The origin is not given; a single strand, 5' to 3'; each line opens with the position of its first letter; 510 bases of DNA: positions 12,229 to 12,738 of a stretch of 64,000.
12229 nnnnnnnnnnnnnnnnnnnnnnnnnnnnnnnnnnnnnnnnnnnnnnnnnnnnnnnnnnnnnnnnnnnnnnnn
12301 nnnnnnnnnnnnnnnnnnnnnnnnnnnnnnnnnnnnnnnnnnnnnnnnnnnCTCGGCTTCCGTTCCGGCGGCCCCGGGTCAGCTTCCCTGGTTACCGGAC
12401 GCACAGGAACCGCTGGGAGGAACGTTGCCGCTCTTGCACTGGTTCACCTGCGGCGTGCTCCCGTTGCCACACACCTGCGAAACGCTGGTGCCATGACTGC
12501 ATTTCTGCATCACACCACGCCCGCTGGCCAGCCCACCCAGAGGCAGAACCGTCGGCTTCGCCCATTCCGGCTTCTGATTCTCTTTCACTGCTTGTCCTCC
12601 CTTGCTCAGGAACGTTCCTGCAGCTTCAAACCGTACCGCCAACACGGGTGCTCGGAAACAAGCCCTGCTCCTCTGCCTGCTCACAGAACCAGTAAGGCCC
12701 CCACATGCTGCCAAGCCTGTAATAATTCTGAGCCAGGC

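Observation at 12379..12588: Precursor peptide whose GTG start the ORF track misses: four C-x-x-G modules at 10-11-residue spacing and a C-terminal Ser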

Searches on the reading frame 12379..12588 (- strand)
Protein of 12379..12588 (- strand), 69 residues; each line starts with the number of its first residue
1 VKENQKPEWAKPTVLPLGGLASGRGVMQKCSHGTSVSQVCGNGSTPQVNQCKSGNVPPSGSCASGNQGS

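Call 8: search_protein_families(library=ncbifam, proteins=[window:12379-12588:-], max_evalue=0.01)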
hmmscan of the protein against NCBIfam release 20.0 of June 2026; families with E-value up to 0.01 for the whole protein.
window:12379-12588:- (69 aa): 0 families

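Call 9: search_protein_families(library=pfam, proteins=[window:12379-12588:-], max_evalue=0.01)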
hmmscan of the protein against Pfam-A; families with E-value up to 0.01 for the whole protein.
window:12379-12588:- (69 aa): 0 families

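Call 11: find_homologous_proteins(query=window:12379-12588:-, max_evalue=10)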
Query window:12379-12588:- (69 aa): 11 proteins with E <= 10 among 12 candidates.
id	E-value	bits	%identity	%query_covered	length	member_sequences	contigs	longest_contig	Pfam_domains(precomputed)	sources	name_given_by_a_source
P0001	5.9e-38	145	99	100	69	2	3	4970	-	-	-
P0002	1.2e-27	113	78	100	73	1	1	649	-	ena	-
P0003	3.8e-23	98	68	100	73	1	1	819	-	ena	-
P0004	7.1e-23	98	67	100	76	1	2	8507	-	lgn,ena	-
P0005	2.2e-22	96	70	100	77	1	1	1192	-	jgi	-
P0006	4.8e-21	92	66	100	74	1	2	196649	-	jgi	jgi:hypothetical protein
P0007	1.2e-20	91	67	96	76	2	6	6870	-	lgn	-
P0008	6.5e-20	88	66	100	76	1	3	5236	-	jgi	jgi:hypothetical protein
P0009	9.9e-20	88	68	100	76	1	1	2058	-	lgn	-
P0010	3.3e-16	77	63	87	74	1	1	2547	-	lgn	-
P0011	2.1e-13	68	57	91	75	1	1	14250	-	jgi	jgi:hypothetical protein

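Call 27: find_encoding_contigs(protein=P0006, flank=8000, max_places=2)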
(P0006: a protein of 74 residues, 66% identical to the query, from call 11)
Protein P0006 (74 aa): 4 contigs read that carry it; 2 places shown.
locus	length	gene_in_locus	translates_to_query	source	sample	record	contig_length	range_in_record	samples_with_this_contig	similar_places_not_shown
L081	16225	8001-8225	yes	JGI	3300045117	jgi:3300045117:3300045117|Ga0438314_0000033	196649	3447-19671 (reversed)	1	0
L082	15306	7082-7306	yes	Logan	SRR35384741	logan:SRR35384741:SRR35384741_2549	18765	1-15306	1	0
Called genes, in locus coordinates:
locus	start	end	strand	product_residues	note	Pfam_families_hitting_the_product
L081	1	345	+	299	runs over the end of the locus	PF01507:PAPS_reduct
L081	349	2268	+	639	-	PF00009:GTP_EFTU, PF01926:MMR_HSR1 (faint), PF22594:GTP-eEF1A_C, PF01583:APS_kinase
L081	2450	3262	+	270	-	PF00085:Thioredoxin (weak), PF03190:Thioredox_DsbH (weak), PF13899:Thioredoxin_7, PF13098:Thioredoxin_2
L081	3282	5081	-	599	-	PF00005:ABC_tran, PF02463:SMC_N (faint), PF13304:AAA_21 (faint)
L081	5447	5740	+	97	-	PF05402:PqqD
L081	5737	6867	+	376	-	PF04055:Radical_SAM, PF13186:SPASM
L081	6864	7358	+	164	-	PF13353:Fer4_12 (weak), PF04055:Radical_SAM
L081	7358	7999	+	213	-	-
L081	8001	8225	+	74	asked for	-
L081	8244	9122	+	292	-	PF27840:ScmC, PF07475:Hpr_kinase_C (weak)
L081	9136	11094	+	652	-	PF00717:Peptidase_S24 (weak), PF14907:NTP_transf_5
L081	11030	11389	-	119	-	PF01880:Desulfoferrodox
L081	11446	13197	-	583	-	-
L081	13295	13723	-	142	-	PF08534:Redoxin (weak), PF00085:Thioredoxin, PF13098:Thioredoxin_2, PF13905:Thioredoxin_8 (weak)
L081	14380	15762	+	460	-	-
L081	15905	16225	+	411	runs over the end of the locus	PF03349:Toluene_X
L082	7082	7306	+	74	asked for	-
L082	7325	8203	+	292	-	PF27840:ScmC, PF07475:Hpr_kinase_C (weak)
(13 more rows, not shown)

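Call 28: find_encoding_contigs(protein=P0011, flank=8000, max_places=2)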
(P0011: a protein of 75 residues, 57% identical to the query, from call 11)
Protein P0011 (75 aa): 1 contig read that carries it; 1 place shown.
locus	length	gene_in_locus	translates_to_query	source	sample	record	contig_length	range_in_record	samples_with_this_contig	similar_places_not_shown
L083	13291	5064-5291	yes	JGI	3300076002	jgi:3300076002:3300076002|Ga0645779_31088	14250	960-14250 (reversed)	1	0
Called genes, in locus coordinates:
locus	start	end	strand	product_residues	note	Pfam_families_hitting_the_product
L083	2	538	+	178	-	?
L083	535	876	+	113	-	-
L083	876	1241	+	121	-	-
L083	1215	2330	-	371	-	PF00291:PALP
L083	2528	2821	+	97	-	PF05402:PqqD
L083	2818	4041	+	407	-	PF04055:Radical_SAM, PF13186:SPASM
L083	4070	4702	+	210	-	PF04055:Radical_SAM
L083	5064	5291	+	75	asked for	-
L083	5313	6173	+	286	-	PF27840:ScmC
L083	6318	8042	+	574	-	PF14907:NTP_transf_5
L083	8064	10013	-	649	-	PF00953:Glycos_transf_4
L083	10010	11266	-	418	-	PF13439:Glyco_transf_4, PF13579:Glyco_trans_4_4, PF13692:Glyco_trans_1_4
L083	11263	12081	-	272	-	PF00535:Glycos_transf_2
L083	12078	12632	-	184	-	PF00132:Hexapep (faint)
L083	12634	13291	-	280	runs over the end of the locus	PF00535:Glycos_transf_2, PF13641:Glyco_tranf_2_3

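Call 30: search_protein_families(library=ncbifam, proteins=[window:12382-12588:-], max_evalue=10)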
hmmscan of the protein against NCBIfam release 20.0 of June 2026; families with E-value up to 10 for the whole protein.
seq(69 aa): 0 families

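Call 31: search_protein_families(library=ncbifam, proteins=[P0006, P0011, P0010], max_evalue=10)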
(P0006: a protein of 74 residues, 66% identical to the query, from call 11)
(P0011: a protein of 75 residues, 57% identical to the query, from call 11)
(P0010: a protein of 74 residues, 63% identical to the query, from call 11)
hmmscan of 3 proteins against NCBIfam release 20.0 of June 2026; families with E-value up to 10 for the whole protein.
P0006 (74 aa): 0 families

P0011 (75 aa): 0 families

P0010 (74 aa): 0 families

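Call 35: search_protein_representatives(alignment_id=A1)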
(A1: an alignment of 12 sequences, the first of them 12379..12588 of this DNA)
Query: 12 sequences, 70 profile positions. Proteins with E-value up to 0.001 (for the whole library): 46; up to 1e-10: 8; up to 1e-30: 0. The best 46 are listed.
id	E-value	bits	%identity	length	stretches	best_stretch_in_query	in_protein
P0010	1.5e-27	111.7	-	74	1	5-70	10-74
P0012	1.5e-26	108.6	-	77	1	3-70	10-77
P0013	4.0e-26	107.2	-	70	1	1-70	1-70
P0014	3.6e-25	104.2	-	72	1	6-68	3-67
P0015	7.9e-19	83.8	-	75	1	3-69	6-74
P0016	5.0e-14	68.5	-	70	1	1-69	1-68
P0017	1.7e-11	60.3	-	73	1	4-69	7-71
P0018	4.0e-11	59.2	-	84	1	4-70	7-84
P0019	9.8e-07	45.1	-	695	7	36-64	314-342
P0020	1.6e-06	44.4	-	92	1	1-69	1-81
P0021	3.0e-06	43.5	-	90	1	2-67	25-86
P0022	6.4e-06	42.5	-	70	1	4-67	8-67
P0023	1.0e-05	41.8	-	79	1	4-70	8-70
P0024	2.4e-05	40.6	-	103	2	5-67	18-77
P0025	2.6e-05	40.5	-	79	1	4-68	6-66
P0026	2.9e-05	40.4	-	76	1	4-69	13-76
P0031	6.9e-05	39.2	-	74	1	1-69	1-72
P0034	9.7e-05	38.7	-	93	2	3-67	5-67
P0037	1.4e-04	38.2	-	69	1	2-68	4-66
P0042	3.2e-04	37.0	-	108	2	1-68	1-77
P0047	4.6e-04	36.5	-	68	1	2-58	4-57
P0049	6.0e-04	36.2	-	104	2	4-67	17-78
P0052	7.4e-04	35.9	-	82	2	3-67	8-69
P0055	8.2e-04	35.7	-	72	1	2-67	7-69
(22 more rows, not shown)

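Call 38: search_protein_families(library=ncbifam, alignment_id=A2, max_evalue=10)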
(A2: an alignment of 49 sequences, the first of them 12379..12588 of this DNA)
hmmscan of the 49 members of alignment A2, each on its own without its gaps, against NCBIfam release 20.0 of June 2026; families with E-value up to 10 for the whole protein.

A. member 1, window:12379-12588:- (69 aa): 0 families

B. families by the number of members that match (of 49 scanned): 8 families
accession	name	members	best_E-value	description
TIGR04252.1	SCM_precur_ScmA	18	5.4e-06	SynChlorMet cassette protein ScmA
NF033521.1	lasso_leader_L3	3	0.0036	lasso RiPP family leader peptide-containing protein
TIGR02232.1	myxo_disulf_rpt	1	0.0019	cysteine-rich acidic repeat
TIGR00595.1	priA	1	0.081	replication restart helicase PriA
NF004786.0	PRK06132.1-3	1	0.1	hypothetical protein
TIGR03876.1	cas_csaX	1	0.11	type I-A CRISPR-associated protein CsaX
NF041775.1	typeIV_PilA_Myxo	1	0.14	type IV pilin protein PilA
NF040847.1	mev_decarb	1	0.19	bisphosphomevalonate decarboxylase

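Call 44: find_encoding_contigs(protein=P0004, flank=5000, max_places=1)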
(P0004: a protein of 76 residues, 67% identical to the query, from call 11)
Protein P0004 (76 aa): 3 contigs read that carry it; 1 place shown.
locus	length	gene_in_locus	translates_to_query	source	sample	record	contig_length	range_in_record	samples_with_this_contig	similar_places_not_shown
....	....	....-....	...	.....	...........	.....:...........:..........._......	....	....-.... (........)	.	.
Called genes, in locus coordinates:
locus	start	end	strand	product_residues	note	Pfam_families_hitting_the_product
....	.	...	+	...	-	?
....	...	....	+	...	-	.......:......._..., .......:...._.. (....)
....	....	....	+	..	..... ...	-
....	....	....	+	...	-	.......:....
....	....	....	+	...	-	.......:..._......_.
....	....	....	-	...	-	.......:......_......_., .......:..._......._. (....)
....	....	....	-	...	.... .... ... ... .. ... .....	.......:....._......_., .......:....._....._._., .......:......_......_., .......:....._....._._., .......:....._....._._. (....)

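Call 45: find_encoding_contigs(protein=P0007, flank=5000, max_places=1)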
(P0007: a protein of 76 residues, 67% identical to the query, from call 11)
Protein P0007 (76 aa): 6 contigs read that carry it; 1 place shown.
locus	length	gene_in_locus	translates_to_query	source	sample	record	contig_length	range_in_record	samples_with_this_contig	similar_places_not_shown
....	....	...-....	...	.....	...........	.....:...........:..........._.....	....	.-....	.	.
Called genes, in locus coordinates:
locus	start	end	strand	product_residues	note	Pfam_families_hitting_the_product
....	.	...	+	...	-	?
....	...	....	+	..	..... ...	-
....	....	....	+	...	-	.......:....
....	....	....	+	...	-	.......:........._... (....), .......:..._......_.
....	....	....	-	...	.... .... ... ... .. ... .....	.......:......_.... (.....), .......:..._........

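Call 46: find_encoding_contigs(protein=P0008, flank=5000, max_places=1)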
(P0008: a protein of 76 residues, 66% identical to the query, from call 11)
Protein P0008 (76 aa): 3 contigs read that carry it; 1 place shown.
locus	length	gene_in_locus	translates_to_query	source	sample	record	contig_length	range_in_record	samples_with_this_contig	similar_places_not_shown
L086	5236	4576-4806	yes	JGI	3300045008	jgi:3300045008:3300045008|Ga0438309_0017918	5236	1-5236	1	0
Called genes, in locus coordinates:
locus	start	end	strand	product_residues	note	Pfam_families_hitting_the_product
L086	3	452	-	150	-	?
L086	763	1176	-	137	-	-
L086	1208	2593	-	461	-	PF14236:DruA, PF13808:DDE_Tnp_1_assoc, PF01609:DDE_Tnp_1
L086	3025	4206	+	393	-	PF00665:rve (weak)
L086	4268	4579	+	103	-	-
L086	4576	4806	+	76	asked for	-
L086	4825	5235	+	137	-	?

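Call 53: find_homologous_proteins(query=A2, max_evalue=0.001)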
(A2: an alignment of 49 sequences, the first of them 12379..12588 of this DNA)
Query A2 (49 sequences) (69 aa, profile of the alignment): 30 proteins with E <= 0.001 among 2978 candidates.
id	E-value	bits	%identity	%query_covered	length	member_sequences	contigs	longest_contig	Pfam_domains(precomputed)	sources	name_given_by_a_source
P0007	1.5e-18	84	67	96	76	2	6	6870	-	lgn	-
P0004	2.7e-18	84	67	100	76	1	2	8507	-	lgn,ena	-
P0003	3.9e-18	83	68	100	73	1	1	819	-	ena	-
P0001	5.1e-18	83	99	100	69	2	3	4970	-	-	-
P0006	5.3e-17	79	66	100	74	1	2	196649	-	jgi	jgi:hypothetical protein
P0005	9.7e-17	79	70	100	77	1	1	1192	-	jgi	-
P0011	1.4e-16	78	57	91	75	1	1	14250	-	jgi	jgi:hypothetical protein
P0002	1.6e-16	78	78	100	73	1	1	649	-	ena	-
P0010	3.0e-16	77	63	87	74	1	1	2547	-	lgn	-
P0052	1.1e-15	75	36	94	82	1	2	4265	-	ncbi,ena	ncbi:MAG: hypothetical protein WCL37_05190 [Chrysiogenales bacterium]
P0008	2.1e-15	74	66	100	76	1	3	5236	-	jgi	jgi:hypothetical protein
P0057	1.9e-14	71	41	78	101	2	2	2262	-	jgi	jgi:hypothetical protein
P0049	2.5e-14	71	36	87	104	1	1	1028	-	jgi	jgi:hypothetical protein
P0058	5.5e-14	70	41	93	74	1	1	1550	-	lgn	-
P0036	2.3e-13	68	34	94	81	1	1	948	-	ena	-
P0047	3.1e-13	67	36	77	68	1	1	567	-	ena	-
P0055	1.6e-12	65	34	84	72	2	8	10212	-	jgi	jgi:hypothetical protein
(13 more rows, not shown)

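Call 54: search_protein_families(library=ncbifam, proteins=[P0052, P0049, P0024, P0055, P0034, P0042, P0031, P0037, P0047, P0026], max_evalue=1)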
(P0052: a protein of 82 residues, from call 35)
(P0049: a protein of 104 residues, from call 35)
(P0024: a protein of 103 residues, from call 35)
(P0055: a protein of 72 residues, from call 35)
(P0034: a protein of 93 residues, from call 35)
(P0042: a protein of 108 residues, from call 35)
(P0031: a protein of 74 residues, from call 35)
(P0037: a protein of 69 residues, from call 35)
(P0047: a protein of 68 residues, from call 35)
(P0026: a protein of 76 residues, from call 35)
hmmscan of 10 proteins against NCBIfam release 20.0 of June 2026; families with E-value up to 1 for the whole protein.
P0052 (82 aa): 1 family
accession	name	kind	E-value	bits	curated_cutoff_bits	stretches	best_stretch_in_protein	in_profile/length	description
TIGR04252.1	SCM_precur_ScmA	equivalog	2.3e-05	24.5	35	1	14-62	1-49/49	SynChlorMet cassette protein ScmA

P0049 (104 aa): 0 families

P0024 (103 aa): 0 families

P0055 (72 aa): 1 family
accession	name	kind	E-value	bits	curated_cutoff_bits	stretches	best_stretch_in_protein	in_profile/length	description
TIGR04252.1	SCM_precur_ScmA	equivalog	0.003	17.7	35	1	14-60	1-47/49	SynChlorMet cassette protein ScmA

P0034 (93 aa): 3 families
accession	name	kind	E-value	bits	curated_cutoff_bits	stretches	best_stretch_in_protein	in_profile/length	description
NF041775.1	typeIV_PilA_Myxo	equivalog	0.14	12.2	400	1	28-62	155-190/214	type IV pilin protein PilA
TIGR04252.1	SCM_precur_ScmA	equivalog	0.18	12.1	35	1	29-60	15-48/49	SynChlorMet cassette protein ScmA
NF040847.1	mev_decarb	equivalog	0.19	10.9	560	1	47-82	143-178/350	bisphosphomevalonate decarboxylase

P0042 (108 aa): 1 family
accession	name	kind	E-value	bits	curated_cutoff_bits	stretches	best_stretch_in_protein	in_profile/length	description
TIGR04252.1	SCM_precur_ScmA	equivalog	0.17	12.2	35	1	33-67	10-46/49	SynChlorMet cassette protein ScmA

P0031 (74 aa): 1 family
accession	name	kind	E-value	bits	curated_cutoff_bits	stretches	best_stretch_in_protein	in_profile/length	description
TIGR04252.1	SCM_precur_ScmA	equivalog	0.4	10.9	35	1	30-62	15-47/49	SynChlorMet cassette protein ScmA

P0037 (69 aa): 1 family
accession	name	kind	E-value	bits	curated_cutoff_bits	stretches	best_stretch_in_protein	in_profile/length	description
TIGR04252.1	SCM_precur_ScmA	equivalog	0.11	12.7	35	1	11-58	1-48/49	SynChlorMet cassette protein ScmA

P0047 (68 aa): 0 families

P0026 (76 aa): 2 families
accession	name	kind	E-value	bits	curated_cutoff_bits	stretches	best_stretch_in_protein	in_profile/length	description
NF033521.1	lasso_leader_L3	domain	0.035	14.2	19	1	18-31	1-14/20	lasso RiPP family leader peptide-containing protein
TIGR04252.1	SCM_precur_ScmA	equivalog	0.094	13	35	1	50-75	19-46/49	SynChlorMet cassette protein ScmA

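Call 56: find_encoding_contigs(protein=P0001, flank=3000, max_places=3)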
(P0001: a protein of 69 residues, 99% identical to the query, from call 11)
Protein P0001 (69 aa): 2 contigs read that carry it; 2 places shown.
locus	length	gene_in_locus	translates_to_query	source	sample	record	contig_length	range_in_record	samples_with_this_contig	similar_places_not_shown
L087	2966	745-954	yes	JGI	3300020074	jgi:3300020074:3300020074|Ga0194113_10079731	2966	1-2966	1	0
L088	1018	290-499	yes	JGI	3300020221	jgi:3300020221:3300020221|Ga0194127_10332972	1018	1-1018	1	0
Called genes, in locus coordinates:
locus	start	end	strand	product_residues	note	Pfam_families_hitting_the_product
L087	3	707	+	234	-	?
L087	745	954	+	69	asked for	-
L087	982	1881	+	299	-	PF27840:ScmC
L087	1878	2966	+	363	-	?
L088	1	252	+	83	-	?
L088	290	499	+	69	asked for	-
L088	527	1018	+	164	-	?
